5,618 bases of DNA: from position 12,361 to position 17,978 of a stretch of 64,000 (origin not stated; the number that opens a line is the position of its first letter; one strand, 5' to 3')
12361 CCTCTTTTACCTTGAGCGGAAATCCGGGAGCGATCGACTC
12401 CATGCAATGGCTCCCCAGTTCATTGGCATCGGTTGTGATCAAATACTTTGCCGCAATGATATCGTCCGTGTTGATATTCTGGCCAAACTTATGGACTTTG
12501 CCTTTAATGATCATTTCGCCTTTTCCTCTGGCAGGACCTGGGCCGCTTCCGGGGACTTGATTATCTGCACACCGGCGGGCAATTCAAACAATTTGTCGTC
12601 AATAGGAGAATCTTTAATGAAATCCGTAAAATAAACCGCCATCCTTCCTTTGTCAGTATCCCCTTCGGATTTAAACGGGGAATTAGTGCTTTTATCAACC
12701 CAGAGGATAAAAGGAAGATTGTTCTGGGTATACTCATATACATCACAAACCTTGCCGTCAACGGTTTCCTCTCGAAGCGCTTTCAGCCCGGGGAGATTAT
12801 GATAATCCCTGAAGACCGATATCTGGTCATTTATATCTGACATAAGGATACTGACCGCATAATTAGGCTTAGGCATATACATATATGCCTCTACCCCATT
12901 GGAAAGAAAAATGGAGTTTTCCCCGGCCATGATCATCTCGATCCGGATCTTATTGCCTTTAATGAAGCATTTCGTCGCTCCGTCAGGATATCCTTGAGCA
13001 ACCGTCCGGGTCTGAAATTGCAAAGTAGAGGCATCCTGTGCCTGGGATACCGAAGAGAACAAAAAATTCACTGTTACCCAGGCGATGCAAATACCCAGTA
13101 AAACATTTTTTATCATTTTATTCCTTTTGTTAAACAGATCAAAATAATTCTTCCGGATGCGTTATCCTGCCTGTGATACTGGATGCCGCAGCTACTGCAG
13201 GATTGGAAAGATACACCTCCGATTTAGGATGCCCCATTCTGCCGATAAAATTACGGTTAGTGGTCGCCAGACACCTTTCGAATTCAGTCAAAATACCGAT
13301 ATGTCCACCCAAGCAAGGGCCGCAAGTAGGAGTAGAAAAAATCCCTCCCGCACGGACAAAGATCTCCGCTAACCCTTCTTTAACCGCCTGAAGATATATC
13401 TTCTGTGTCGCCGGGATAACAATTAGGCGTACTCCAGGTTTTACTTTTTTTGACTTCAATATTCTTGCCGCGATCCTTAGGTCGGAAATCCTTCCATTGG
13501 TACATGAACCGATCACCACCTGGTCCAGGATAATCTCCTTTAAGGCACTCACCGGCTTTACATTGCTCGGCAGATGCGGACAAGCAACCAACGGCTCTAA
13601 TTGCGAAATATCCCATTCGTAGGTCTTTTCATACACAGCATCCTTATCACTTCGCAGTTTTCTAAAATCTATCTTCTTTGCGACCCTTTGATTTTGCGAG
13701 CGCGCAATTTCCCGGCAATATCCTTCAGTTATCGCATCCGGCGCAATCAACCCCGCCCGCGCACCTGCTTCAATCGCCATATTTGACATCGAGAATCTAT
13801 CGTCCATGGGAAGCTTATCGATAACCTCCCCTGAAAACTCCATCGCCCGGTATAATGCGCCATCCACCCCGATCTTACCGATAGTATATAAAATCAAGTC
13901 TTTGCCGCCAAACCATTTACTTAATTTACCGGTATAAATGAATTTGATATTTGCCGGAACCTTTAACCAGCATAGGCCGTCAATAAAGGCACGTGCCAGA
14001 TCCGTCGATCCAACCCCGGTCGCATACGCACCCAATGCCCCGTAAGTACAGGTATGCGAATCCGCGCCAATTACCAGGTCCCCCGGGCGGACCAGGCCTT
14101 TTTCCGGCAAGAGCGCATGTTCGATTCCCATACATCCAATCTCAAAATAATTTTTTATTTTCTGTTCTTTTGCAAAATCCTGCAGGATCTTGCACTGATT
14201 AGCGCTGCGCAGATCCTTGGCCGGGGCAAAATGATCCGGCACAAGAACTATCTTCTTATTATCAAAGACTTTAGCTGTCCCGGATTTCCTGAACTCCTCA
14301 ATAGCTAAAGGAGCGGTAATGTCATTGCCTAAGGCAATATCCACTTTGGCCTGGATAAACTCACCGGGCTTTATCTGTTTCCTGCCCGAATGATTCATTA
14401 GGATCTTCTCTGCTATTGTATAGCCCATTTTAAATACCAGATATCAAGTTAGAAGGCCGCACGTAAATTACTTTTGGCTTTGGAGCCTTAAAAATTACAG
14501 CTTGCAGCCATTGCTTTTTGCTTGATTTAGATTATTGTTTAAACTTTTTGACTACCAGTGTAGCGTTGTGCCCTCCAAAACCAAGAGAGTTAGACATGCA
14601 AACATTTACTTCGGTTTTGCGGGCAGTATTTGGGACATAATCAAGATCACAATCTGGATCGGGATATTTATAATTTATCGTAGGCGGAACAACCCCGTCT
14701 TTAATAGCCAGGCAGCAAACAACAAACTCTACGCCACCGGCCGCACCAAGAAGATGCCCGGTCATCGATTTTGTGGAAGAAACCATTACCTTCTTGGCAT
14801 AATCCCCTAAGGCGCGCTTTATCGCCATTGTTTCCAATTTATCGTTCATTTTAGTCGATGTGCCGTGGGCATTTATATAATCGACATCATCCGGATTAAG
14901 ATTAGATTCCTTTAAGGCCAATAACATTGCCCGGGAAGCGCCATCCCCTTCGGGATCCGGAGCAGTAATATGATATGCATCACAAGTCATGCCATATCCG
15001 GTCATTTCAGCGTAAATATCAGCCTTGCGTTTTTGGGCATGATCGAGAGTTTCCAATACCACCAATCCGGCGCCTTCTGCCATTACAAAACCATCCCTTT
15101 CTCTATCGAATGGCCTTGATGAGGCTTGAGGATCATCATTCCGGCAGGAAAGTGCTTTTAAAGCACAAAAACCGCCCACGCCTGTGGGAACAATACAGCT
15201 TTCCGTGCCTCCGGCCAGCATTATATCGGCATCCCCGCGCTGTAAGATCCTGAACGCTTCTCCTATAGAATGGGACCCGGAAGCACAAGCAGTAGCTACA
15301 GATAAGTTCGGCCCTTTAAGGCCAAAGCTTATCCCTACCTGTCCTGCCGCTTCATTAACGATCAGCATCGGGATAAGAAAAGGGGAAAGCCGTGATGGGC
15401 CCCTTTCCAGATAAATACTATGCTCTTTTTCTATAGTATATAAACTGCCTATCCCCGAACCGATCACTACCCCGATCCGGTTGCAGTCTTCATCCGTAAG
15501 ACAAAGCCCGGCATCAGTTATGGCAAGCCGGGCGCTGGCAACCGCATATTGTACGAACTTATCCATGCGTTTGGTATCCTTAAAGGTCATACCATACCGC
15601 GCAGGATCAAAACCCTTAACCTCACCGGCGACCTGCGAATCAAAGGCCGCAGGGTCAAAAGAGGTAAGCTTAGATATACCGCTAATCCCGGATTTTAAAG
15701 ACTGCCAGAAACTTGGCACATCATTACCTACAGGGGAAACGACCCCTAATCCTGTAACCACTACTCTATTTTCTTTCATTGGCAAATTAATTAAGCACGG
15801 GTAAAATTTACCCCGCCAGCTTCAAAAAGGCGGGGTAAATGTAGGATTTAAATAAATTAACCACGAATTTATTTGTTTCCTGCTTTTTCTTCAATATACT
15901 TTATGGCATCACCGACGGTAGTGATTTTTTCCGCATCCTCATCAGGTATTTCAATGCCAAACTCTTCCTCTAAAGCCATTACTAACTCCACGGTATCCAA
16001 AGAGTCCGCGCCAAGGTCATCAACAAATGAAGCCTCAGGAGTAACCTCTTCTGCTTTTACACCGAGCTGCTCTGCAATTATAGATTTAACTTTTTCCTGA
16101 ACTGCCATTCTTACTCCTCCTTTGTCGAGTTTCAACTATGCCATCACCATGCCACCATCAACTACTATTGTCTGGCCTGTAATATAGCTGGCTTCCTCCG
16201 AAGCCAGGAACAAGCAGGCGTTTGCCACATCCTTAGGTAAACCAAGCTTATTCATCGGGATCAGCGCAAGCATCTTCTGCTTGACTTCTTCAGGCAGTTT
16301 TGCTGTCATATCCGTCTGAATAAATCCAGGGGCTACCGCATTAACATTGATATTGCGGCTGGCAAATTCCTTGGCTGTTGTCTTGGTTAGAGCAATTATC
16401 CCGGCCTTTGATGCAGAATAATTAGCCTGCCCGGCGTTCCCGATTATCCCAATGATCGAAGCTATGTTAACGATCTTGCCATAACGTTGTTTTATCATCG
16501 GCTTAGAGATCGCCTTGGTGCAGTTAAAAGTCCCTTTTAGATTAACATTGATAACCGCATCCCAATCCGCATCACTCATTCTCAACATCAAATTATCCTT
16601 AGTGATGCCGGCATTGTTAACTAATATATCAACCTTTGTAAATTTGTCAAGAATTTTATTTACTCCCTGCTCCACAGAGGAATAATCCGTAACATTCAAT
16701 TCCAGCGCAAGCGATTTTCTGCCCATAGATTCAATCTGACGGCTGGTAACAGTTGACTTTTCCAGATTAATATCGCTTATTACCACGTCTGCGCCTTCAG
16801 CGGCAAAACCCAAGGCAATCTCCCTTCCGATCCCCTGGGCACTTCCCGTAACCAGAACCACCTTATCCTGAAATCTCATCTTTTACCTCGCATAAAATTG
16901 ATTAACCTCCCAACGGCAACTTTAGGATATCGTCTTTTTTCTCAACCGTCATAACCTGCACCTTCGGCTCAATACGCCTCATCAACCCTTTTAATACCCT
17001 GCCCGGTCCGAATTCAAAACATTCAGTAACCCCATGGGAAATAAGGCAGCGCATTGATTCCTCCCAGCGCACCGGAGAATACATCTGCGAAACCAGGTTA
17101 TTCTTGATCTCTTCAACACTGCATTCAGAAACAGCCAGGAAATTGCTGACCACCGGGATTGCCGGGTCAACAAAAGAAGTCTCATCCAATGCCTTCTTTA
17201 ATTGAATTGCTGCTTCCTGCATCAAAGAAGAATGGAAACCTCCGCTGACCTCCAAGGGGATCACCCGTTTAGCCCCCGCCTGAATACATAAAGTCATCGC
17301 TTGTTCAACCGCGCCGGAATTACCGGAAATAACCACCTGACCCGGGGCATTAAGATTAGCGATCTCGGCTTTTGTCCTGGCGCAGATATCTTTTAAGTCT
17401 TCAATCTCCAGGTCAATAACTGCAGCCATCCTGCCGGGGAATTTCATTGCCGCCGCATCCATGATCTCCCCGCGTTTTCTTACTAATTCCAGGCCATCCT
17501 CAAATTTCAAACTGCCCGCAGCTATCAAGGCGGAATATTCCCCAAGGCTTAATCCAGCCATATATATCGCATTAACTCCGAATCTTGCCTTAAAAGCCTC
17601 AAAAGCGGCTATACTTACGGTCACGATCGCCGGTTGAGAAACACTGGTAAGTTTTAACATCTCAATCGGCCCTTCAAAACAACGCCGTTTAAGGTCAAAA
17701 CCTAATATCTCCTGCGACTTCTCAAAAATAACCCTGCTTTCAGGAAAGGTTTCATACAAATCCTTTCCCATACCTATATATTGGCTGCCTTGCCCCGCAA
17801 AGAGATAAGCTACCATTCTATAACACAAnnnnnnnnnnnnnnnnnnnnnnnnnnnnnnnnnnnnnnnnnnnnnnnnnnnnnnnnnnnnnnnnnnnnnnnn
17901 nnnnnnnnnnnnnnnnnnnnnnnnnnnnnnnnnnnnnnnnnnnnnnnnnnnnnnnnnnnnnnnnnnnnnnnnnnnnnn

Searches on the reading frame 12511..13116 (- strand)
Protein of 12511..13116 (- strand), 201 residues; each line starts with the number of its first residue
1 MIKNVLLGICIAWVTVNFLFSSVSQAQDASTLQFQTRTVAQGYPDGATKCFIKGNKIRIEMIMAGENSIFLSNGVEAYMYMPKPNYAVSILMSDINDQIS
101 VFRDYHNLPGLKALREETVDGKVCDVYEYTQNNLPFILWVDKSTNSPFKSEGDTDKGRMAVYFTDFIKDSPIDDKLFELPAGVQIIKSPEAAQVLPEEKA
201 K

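Call 83: search_protein_families(library=pfam, proteins=[window:12511-13116:-], max_evalue=1)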
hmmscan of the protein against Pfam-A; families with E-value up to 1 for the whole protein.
window:12511-13116:- (201 aa): 4 families
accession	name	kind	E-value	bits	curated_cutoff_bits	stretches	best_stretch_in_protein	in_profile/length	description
PF14371.13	DUF4412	-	0.032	14.5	21.6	1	46-142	16-120/191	Domain of unknown function (DUF4412)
PF09865.15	DUF2092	-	0.055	13.3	21.2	0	112-145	128-161/212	Predicted periplasmic protein (DUF2092)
PF17131.11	LolA_like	-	0.074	13.1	30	1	110-158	72-126/184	Outer membrane lipoprotein-sorting protein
PF24381.1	DUF7537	-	0.22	11.5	31.7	1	100-133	150-181/258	Family of unknown function (DUF7537)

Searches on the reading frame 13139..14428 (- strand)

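Call 83: search_protein_families(library=pfam, proteins=[window:13139-14428:-], max_evalue=1)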
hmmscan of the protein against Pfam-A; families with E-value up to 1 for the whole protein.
window:13139-14428:- (429 aa): 3 families
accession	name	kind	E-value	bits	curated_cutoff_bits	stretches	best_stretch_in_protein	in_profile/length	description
PF00330.25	Aconitase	-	3.7e-98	329.9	28.7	2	7-296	1-306/463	Aconitase family (aconitate hydratase)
PF04412.18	AcnX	-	0.0093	15.1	31.5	1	302-369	292-357/400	Aconitase X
PF20121.4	DUF6511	-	0.15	12.9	28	0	191-251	11-65/69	Family of unknown function (DUF6511)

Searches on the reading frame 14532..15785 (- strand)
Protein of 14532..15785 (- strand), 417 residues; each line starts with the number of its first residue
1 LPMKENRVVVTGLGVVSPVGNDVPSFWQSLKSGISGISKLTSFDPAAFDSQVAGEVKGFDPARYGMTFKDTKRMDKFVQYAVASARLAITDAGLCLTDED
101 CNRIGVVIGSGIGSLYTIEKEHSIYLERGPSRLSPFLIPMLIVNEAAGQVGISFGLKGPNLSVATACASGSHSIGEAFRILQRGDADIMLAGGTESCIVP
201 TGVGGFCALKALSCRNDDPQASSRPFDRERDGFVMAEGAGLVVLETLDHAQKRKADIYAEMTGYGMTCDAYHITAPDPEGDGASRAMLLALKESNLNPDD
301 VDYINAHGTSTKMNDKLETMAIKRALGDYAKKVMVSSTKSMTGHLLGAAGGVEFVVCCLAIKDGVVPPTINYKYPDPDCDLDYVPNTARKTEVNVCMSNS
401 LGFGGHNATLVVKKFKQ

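Call 83: search_protein_families(library=pfam, proteins=[window:14532-15785:-], max_evalue=1)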
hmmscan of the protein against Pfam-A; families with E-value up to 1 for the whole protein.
window:14532-15785:- (417 aa): 4 families
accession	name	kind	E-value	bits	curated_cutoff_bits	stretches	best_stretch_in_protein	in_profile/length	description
PF00109.32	ketoacyl-synt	-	4.5e-58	197.2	20.8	1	6-250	2-252/252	Beta-ketoacyl synthase, N-terminal domain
PF02801.28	Ketoacyl-synt_C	-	9.5e-41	139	20.8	1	258-372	1-118/119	Beta-ketoacyl synthase, C-terminal domain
PF00108.29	Thiolase_N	-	5.7e-05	23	26.4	1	144-196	64-114/260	Thiolase, N-terminal domain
PF00389.36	2-Hacid_dh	-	0.1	12.7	24.6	1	295-358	6-68/134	D-isomer specific 2-hydroxyacid dehydrogenase, catalytic domain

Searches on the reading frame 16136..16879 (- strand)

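Call 12: search_protein_families(library=pfam, proteins=[window:16136-16879:-], max_evalue=0.001)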
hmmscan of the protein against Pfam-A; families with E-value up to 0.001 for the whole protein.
window:16136-16879:- (247 aa): 3 families
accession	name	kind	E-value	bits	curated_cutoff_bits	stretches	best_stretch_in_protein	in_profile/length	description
PF13561.12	adh_short_C2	-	1.2e-70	238.3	27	1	12-244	1-235/236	Enoyl-(Acyl carrier protein) reductase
PF00106.31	adh_short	-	3.9e-64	216.2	26.6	1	6-198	1-193/195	short chain dehydrogenase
PF08659.16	KR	-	6.5e-20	72.2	22.6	1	8-167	3-162/180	KR domain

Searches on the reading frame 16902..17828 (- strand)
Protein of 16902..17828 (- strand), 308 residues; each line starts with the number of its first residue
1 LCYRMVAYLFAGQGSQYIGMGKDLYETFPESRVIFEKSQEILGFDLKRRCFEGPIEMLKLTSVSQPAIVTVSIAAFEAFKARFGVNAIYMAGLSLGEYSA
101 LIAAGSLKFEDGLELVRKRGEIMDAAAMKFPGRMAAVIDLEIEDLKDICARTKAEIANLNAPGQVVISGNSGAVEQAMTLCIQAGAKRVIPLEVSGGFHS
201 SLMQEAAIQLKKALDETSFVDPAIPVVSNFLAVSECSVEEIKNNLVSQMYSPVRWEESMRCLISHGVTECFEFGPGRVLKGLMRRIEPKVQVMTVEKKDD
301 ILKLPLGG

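Call 12: search_protein_families(library=pfam, proteins=[window:16902-17828:-], max_evalue=0.001)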
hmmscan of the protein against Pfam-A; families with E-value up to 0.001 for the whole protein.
window:16902-17828:- (308 aa): 1 family
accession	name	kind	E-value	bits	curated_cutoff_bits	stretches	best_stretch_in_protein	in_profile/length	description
PF00698.26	Acyl_transf_1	-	1.1e-29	104.4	32.7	1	8-259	2-251/319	Acyl transferase domain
